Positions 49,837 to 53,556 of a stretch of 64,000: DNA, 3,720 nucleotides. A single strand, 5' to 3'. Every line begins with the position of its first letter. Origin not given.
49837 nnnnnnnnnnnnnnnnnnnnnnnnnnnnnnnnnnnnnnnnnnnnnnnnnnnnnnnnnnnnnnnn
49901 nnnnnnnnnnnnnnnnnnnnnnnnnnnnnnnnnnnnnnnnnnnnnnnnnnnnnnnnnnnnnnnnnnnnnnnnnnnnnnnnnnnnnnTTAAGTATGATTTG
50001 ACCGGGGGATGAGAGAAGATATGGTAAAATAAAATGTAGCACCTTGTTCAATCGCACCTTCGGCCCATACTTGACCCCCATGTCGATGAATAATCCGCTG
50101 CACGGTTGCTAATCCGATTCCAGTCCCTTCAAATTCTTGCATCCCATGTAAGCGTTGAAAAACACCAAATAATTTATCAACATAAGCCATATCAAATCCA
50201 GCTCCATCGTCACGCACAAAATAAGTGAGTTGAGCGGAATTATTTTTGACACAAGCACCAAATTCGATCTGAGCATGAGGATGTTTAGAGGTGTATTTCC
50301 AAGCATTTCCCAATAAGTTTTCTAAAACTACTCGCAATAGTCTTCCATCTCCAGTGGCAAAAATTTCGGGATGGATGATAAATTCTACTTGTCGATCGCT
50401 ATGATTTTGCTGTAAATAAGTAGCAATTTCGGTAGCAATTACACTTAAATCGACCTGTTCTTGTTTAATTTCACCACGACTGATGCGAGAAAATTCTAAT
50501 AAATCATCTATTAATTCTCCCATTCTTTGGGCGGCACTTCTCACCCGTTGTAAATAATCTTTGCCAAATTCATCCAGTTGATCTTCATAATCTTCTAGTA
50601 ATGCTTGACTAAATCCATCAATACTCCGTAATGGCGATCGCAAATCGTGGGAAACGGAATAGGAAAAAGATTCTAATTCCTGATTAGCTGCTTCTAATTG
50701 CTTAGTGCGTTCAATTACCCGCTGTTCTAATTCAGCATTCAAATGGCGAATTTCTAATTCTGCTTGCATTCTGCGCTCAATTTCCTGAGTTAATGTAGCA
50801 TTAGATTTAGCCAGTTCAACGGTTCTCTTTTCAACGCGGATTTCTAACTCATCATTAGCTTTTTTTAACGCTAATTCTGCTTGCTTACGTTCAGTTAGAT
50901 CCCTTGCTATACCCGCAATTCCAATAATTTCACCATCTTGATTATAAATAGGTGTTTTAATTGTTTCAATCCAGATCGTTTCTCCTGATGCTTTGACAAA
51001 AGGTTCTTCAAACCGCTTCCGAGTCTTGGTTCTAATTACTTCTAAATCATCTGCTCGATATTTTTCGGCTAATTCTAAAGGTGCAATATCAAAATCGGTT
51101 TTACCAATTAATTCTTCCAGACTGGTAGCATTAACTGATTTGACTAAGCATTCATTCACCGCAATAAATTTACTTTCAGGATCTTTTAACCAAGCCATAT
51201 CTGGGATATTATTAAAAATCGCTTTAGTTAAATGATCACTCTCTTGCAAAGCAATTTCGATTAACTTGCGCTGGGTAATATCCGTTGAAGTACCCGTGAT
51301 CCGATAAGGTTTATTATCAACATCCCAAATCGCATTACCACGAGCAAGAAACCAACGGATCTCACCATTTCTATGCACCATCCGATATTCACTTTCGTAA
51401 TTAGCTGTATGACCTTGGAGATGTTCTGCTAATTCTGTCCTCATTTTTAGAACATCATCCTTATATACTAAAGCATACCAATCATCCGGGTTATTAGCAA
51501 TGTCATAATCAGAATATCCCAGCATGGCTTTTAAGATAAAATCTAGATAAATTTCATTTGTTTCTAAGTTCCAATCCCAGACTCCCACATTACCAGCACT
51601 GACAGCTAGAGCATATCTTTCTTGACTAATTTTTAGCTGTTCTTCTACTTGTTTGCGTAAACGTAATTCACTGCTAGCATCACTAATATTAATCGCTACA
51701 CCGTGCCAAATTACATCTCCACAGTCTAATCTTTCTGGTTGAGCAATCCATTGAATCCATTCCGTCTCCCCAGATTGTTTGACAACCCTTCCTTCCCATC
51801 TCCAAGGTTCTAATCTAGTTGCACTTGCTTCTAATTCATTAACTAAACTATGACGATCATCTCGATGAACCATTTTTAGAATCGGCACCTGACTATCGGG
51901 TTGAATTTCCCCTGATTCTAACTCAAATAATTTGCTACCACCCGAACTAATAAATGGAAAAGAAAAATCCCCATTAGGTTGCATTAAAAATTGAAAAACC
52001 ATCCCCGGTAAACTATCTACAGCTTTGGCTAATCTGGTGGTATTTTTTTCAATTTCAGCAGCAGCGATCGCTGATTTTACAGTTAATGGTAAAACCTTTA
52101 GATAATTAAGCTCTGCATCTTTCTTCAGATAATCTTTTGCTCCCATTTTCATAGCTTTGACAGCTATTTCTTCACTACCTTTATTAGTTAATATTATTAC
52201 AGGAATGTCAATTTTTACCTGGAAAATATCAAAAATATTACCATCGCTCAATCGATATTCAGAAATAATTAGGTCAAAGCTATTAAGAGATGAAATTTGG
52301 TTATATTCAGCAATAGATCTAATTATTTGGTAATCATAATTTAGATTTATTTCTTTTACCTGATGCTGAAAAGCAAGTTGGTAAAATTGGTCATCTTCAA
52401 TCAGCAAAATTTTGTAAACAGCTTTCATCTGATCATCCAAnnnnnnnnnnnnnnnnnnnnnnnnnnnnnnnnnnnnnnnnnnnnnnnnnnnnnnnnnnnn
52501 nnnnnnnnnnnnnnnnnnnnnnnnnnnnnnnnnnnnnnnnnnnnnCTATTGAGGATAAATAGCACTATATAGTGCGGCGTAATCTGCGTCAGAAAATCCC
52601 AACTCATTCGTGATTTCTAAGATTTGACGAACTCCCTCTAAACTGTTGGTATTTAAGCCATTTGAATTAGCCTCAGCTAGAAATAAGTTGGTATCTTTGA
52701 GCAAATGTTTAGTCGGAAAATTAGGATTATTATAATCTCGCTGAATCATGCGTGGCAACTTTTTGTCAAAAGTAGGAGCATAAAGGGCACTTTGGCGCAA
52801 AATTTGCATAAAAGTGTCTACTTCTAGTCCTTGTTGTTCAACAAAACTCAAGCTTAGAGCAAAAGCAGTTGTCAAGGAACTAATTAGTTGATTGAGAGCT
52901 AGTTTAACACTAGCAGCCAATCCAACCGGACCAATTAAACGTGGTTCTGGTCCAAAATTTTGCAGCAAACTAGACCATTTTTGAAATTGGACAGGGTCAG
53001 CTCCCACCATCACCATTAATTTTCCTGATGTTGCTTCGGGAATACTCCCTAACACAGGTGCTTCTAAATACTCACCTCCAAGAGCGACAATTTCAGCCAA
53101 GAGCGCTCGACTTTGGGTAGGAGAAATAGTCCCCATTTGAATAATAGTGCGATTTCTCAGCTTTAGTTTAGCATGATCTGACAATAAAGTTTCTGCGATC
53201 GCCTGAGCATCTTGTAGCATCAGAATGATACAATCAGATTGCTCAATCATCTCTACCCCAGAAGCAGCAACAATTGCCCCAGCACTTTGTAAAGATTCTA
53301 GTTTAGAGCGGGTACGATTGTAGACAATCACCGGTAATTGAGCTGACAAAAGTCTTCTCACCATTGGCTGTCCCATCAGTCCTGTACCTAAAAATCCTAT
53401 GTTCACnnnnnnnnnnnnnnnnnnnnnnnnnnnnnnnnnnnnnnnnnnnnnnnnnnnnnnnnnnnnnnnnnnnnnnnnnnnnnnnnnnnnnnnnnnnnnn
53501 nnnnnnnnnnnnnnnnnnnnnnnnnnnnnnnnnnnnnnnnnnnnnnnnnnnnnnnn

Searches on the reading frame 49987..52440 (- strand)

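Call 47: search_protein_families(library=pfam, proteins=[window:49987-52440:-], max_evalue=0.001)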
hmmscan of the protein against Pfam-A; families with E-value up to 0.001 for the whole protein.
window:49987-52440:- (817 aa): 7 families
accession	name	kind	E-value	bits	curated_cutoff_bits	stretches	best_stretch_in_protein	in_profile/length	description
PF08447.18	PAS_3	-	4.5e-37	126.6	25.6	2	303-384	8-88/89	PAS fold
PF08448.16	PAS_4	-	9.8e-24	84.1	23.1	1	409-520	1-110/110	PAS fold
PF02518.31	HATPase_c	-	1.1e-19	71.3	26.4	1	697-807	1-107/111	Histidine kinase-, DNA gyrase B-, and HSP90-like ATPase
PF00512.31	HisKA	-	2.5e-18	66.3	26.9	1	590-655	3-65/66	His Kinase A (phospho-acceptor) domain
PF13426.13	PAS_9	-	1.8e-16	60.7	27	1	413-517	1-103/103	PAS domain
PF00072.30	Response_reg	-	1.5e-08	35.2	30.2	1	11-114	1-106/111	Response regulator receiver domain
PF00989.32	PAS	-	4.3e-06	27.2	22.6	1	406-514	4-112/113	PAS fold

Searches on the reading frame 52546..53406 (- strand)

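Call 85: search_protein_families(library=pfam, proteins=[window:52546-53406:-], max_evalue=0.001)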
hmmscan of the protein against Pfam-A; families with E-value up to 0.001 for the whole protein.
window:52546-53406:- (286 aa): 4 families
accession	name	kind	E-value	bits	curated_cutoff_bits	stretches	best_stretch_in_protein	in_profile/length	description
PF03446.21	NAD_binding_2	-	1.5e-34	119.8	21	1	2-153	1-154/161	NAD binding domain of 6-phosphogluconate dehydrogenase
PF14833.11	NAD_binding_11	-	1.9e-14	54.4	30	1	164-282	3-121/122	NAD-binding of NADP-dependent 3-hydroxyisobutyrate dehydrogenase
PF03807.23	F420_oxidored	-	1.6e-07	32.3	21.6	1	3-69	2-74/94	NADP oxidoreductase coenzyme F420-dependent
PF02826.25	2-Hacid_dh_C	-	4e-06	26.8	25.1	1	2-69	38-104/178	D-isomer specific 2-hydroxyacid dehydrogenase, NAD binding domain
